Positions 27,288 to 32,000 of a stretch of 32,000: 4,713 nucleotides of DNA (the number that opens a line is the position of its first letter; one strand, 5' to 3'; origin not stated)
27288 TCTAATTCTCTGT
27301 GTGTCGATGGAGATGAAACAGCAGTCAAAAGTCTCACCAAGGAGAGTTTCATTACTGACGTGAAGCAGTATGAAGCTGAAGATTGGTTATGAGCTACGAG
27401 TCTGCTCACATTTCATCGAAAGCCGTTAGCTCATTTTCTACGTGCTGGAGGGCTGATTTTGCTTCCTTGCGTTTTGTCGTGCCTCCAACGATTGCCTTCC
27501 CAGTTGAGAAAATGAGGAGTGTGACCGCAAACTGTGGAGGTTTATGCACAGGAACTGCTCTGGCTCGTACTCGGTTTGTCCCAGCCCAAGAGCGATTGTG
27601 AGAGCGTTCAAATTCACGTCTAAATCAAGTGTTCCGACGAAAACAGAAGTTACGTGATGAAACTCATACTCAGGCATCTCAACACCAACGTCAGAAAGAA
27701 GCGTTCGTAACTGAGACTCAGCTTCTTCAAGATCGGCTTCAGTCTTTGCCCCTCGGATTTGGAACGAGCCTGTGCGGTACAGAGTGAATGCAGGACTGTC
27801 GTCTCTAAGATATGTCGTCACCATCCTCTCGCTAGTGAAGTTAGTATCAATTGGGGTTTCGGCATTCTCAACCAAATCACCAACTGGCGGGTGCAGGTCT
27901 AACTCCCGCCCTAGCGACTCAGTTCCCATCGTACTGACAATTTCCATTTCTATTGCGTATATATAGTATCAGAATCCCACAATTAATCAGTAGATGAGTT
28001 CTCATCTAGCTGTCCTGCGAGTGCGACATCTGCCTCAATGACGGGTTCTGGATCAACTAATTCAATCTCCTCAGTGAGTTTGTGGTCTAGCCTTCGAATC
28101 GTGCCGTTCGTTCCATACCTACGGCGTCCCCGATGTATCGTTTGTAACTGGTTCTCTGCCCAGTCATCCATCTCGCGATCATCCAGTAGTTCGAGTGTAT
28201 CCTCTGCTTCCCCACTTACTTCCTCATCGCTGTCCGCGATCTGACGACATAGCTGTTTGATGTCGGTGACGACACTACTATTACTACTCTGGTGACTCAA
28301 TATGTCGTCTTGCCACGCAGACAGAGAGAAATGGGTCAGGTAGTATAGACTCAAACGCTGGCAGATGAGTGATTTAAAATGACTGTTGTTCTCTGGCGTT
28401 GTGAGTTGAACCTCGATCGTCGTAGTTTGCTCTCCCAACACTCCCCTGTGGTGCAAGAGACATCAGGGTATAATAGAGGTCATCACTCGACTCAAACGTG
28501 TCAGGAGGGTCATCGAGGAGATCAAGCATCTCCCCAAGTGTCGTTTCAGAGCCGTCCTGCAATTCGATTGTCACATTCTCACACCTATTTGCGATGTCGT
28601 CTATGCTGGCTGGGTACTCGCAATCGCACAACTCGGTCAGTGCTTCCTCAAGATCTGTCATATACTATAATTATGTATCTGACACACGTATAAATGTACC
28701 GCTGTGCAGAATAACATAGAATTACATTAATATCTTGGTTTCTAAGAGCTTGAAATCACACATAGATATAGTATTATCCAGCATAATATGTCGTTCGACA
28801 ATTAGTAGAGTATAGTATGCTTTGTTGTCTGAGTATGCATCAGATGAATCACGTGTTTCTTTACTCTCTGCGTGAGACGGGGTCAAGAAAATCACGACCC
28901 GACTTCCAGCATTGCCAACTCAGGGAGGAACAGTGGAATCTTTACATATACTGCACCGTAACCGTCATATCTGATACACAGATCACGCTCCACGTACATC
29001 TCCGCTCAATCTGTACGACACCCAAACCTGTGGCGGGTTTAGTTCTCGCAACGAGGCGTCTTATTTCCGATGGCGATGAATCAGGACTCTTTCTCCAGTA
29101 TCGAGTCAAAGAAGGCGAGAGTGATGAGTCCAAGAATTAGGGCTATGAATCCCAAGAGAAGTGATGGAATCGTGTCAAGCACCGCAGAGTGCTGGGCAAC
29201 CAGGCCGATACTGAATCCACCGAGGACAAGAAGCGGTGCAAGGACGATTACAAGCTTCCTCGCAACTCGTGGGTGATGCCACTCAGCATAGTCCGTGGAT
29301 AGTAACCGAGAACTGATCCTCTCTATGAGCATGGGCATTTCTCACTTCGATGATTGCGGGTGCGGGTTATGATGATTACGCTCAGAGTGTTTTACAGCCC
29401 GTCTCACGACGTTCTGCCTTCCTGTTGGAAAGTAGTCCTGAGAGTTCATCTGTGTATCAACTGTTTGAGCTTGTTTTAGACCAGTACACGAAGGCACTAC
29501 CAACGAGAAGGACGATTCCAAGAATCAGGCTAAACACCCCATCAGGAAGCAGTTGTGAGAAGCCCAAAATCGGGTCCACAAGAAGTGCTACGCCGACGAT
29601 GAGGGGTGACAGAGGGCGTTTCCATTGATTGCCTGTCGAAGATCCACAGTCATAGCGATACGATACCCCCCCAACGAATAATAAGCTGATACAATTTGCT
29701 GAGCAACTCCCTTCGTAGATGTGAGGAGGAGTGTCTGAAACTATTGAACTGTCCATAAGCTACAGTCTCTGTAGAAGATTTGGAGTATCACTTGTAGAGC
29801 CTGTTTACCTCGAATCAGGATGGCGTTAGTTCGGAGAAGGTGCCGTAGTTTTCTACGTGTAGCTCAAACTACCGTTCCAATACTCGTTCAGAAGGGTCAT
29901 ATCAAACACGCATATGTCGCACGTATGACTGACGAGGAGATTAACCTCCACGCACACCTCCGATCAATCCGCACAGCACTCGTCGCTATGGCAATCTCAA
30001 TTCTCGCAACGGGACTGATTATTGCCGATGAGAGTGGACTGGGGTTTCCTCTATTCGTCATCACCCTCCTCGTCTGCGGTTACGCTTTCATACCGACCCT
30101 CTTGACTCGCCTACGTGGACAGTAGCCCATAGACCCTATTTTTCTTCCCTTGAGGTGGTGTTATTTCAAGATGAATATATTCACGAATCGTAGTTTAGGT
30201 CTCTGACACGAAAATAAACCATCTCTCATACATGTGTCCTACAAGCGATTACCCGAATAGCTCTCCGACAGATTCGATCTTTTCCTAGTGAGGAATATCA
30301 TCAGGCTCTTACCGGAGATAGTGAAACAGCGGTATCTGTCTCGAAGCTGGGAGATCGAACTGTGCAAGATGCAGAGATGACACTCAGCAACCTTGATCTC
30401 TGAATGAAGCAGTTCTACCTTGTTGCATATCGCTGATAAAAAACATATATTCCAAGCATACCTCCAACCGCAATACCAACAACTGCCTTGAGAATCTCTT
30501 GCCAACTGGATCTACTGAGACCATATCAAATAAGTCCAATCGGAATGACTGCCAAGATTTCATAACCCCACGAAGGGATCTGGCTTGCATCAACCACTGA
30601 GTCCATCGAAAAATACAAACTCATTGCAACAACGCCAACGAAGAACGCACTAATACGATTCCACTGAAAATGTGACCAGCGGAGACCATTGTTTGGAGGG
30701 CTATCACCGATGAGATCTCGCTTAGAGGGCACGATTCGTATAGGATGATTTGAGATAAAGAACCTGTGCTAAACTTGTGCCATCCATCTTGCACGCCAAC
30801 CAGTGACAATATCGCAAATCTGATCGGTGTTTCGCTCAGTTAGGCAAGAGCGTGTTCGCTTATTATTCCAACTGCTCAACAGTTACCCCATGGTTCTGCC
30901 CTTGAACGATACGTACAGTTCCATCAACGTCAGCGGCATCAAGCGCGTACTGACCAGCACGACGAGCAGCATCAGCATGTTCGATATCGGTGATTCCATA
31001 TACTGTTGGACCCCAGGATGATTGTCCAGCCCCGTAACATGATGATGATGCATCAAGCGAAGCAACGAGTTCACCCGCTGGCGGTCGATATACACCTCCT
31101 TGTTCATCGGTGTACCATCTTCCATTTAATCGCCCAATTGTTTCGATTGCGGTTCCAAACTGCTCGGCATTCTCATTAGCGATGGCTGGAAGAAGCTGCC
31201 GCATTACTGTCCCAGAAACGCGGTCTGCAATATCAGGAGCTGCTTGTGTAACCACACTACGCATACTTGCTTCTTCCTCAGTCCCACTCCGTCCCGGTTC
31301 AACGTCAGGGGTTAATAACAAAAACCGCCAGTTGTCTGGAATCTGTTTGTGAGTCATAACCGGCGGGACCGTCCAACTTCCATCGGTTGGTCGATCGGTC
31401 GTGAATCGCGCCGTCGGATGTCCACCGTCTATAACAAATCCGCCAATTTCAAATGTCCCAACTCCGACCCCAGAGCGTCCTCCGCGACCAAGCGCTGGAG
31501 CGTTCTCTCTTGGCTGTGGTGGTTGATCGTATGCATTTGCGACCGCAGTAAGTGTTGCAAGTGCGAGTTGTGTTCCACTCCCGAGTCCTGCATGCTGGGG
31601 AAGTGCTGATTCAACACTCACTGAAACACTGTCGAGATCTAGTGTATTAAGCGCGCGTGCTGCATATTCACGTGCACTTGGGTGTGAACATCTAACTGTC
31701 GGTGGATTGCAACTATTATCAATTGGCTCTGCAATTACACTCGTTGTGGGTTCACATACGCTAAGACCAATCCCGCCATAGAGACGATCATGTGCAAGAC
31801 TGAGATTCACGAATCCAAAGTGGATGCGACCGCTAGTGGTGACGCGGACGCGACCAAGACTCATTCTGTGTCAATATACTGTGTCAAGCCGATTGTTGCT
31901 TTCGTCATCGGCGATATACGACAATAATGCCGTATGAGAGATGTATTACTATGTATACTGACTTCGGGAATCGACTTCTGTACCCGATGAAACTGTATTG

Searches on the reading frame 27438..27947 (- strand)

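Call 18: search_protein_families(library=pfam, proteins=[window:27438-27947:-], max_evalue=0.01)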
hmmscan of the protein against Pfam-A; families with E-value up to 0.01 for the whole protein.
window:27438-27947:- (169 aa): 1 family
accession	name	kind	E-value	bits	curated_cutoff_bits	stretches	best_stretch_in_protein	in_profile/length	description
PF00352.27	TBP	-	9.5e-09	35.4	22.9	1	3-85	4-83/85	Transcription factor TFIID (or TATA-binding protein, TBP)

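Call 38: search_protein_families(library=ncbifam, proteins=[window:27438-27947:-], max_evalue=0.001)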
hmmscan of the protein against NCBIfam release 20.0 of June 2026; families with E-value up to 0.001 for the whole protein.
window:27438-27947:- (169 aa): 10 families
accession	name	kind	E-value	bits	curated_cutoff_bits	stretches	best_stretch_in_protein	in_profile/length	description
NF001593.0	PRK00394.1-2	subfamily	3.5e-16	59.2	181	1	2-132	10-136/184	TATA-box-binding protein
NF001595.0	PRK00394.1-5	subfamily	2.1e-11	43.9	288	1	7-133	14-136/186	TATA-box-binding protein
NF001594.0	PRK00394.1-3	equivalog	1.1e-10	41.2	278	1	9-133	13-131/182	TATA-box-binding protein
NF001597.0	PRK00394.2-2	subfamily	1.6e-10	40.8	255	1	46-134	44-135/183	TATA-box-binding protein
NF001601.0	PRK00394.2-6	equivalog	2.1e-08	33.9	316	1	9-134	14-133/181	TATA-box-binding protein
NF001596.0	PRK00394.2-1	subfamily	4.5e-08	33.1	347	1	48-133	48-134/183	TATA-box-binding protein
NF001599.0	PRK00394.2-4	subfamily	4.6e-08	33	307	1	50-133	50-135/185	TATA-box-binding protein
NF001600.0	PRK00394.2-5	equivalog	2.9e-07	30.3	308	1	26-133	27-137/186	TATA-box-binding protein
NF001592.0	PRK00394.1-1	equivalog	2e-06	27.4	270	1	35-133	35-134/194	TATA-box-binding protein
NF001598.0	PRK00394.2-3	equivalog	3.3e-06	26.9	330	1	47-134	48-136/184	TATA-box-binding protein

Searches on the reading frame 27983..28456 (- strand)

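Call 18: search_protein_families(library=pfam, proteins=[window:27983-28456:-], max_evalue=0.01)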
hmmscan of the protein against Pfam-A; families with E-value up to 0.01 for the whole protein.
window:27983-28456:- (157 aa): 1 family
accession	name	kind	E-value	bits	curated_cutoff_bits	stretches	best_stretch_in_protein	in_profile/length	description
PF01544.23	CorA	-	0.0055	16.5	27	0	7-92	130-216/292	CorA-like Mg2+ transporter protein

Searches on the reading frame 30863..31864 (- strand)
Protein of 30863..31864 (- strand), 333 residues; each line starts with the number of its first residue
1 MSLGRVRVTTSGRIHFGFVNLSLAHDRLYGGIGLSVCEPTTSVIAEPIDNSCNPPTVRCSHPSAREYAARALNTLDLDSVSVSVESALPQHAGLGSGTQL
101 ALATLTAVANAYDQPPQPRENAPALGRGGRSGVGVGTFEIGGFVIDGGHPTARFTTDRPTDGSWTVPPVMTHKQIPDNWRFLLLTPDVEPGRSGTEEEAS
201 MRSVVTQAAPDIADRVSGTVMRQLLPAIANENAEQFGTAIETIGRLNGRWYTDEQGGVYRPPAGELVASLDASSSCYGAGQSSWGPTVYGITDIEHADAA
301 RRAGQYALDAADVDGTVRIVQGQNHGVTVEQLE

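Call 18: search_protein_families(library=pfam, proteins=[window:30863-31864:-], max_evalue=0.01)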
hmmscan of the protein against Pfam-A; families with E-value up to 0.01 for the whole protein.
window:30863-31864:- (333 aa): 2 families
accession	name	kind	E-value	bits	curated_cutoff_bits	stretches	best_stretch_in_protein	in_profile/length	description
PF00288.32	GHMP_kinases_N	-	1.4e-08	35.3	22.3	1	69-122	7-60/87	GHMP kinases N terminal domain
PF08544.19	GHMP_kinases_C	-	0.0024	18.7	21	1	225-304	2-79/85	GHMP kinases C terminal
